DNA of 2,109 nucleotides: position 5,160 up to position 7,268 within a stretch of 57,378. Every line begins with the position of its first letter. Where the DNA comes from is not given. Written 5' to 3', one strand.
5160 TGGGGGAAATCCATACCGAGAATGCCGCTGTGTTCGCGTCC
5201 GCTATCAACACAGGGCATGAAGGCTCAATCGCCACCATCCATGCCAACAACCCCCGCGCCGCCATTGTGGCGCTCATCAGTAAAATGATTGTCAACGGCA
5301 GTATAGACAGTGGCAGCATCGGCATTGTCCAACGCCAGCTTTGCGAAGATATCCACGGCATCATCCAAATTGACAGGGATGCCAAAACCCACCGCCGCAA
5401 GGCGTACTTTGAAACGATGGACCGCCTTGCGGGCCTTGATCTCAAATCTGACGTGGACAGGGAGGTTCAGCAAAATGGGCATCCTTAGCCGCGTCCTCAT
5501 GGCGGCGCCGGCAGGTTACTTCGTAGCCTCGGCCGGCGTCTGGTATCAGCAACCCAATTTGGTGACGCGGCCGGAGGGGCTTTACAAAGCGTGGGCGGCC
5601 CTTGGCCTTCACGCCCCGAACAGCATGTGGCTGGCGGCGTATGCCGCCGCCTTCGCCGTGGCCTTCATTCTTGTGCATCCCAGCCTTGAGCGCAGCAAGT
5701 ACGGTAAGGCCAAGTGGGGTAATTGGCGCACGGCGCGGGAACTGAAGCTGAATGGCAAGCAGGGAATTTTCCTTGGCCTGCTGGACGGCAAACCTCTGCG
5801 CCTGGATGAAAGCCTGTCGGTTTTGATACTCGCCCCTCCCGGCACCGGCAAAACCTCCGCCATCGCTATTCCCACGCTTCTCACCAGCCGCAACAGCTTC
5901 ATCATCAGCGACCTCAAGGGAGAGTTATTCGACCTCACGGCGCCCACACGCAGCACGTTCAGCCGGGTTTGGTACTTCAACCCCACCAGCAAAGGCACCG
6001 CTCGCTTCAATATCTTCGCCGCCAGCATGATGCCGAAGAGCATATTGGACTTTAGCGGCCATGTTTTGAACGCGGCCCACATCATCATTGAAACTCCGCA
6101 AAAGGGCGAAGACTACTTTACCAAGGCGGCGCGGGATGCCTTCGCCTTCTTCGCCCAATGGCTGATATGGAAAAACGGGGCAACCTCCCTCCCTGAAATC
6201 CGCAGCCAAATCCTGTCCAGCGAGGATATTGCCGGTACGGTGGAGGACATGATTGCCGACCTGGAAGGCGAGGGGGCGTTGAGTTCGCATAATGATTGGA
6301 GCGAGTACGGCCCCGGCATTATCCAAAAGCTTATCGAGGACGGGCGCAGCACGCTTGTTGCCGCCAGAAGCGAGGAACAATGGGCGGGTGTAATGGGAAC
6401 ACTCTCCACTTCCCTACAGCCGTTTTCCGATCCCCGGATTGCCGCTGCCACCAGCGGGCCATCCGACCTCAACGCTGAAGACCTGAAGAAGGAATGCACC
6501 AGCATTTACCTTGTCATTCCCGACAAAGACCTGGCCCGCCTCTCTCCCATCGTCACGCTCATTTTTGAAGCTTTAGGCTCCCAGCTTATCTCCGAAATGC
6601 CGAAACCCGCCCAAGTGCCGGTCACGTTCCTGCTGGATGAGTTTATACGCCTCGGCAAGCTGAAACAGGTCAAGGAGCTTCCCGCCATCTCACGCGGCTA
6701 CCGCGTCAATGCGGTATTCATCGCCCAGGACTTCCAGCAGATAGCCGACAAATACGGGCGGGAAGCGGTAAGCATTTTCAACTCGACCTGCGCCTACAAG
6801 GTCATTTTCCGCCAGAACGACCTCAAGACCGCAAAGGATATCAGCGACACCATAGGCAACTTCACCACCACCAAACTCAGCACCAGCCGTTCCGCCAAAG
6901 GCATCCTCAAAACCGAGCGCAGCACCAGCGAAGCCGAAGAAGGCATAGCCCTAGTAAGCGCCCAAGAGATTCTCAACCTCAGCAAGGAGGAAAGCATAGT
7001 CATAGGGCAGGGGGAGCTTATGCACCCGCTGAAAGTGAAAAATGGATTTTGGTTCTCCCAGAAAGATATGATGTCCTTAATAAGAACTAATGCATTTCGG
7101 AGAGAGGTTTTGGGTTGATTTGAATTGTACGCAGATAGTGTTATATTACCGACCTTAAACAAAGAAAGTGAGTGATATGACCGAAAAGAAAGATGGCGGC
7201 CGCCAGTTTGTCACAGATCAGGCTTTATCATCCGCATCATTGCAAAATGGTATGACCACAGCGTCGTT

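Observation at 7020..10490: AT-rich cargo block fused onto the 3' end of virD4, with its own promoter and a tightly coupled three-gene operon of unknown function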

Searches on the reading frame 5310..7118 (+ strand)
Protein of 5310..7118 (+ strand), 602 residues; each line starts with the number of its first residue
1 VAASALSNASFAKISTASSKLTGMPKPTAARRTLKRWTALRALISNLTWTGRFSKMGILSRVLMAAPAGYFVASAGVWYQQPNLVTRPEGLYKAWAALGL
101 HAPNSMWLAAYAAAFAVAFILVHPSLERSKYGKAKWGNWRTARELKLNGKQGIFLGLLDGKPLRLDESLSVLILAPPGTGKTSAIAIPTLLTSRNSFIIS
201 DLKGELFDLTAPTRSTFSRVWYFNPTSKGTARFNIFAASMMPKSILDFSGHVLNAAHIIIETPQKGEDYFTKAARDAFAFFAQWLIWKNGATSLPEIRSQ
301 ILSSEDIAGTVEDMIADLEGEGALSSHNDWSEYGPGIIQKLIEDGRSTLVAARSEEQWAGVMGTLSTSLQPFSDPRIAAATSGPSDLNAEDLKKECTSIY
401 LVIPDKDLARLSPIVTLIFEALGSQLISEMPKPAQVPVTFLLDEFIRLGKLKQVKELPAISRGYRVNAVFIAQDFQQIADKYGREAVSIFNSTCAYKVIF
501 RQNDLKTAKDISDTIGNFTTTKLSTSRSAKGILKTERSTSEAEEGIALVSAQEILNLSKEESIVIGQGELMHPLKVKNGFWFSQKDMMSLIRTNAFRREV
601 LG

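Call 3: search_protein_families(library=pfam, proteins=[window:5310-7118:+], max_evalue=1)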
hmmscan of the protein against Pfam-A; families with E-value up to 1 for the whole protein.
window:5310-7118:+ (602 aa): 5 families
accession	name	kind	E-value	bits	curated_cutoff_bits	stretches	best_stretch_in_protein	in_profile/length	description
PF02534.20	T4SS-DNA_transf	-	1.9e-66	225.3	20.1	1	170-591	46-455/468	Type IV secretory system Conjugative DNA transfer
PF12696.13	TraG-D_C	-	2.8e-26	92.3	22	1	437-558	1-125/126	TraM recognition site of TraD and TraG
PF10412.15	TrwB_AAD_bind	-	7e-23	81.6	20.5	2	398-564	207-373/387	Type IV secretion-system coupling protein DNA-binding domain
PF00270.35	DEAD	-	0.011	15.9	26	1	170-270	16-109/167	DEAD/DEAH box helicase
PF09744.14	RH1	-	0.062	13.6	24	1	470-488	8-26/65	RILP homology 1 domain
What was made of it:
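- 5475..7118 (+): virD4 (T4SS coupling protein), the left backbone flank of the hotspot. The 547-aa start at 5475 follows public gene calls; the mechanical ORF starts at 5310. Pfam T4SS-DNA_transf E=1.9e-66, TraG-D_C and TrwB_AAD_bind (call 3).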

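Call 5: search_protein_families(library=ncbifam, proteins=[window:5310-7118:+], max_evalue=1)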
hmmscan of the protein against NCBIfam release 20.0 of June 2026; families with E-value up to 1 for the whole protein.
window:5310-7118:+ (602 aa): 11 families
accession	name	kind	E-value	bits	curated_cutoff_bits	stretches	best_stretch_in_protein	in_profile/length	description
NF010450.0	PRK13876.1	subfamily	1.2e-53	182.3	674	2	352-591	314-553/667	IncP-type conjugal transfer protein TraG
NF010472.0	PRK13897.1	equivalog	1.6e-43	149.2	728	2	355-588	325-557/657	type IV secretion system component VirD4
NF010424.0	PRK13850.1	equivalog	1.2e-42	146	681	2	369-590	322-539/670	type IV secretion system ATPase VirD4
NF045973.1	conju_CD1115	equivalog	5.8e-41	140.8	250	1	164-570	20-426/442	VirD4-like conjugal transfer protein, CD1115 family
NF010394.0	PRK13822.1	subfamily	2.7e-28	99.1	443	2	354-599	397-639/643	conjugal transfer coupling protein TraG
NF010453.0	PRK13880.1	subfamily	1.2e-27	96.4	586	1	163-557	164-561/630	conjugal transfer coupling protein TraG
TIGR02767.1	TraG-Ti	equivalog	3.7e-24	85.5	686.2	1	170-596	213-623/623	Ti-type conjugative transfer system protein TraG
TIGR02759.1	TraD_Ftype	equivalog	5e-10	38.8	521.35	1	409-569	381-541/566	type IV conjugative transfer system coupling protein TraD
NF041326.1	Bacteroid_MobC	subfamily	2.9e-08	32.6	900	1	424-563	444-576/655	conjugal transfer protein MobC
NF010254.0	PRK13700.1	subfamily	0.0033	15.9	1221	1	430-558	412-541/735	F-type conjugal transfer protein TraD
NF041447.1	TrbC_conju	equivalog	0.18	10.2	800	1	453-571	445-565/685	F-type conjugative transfer protein TrbC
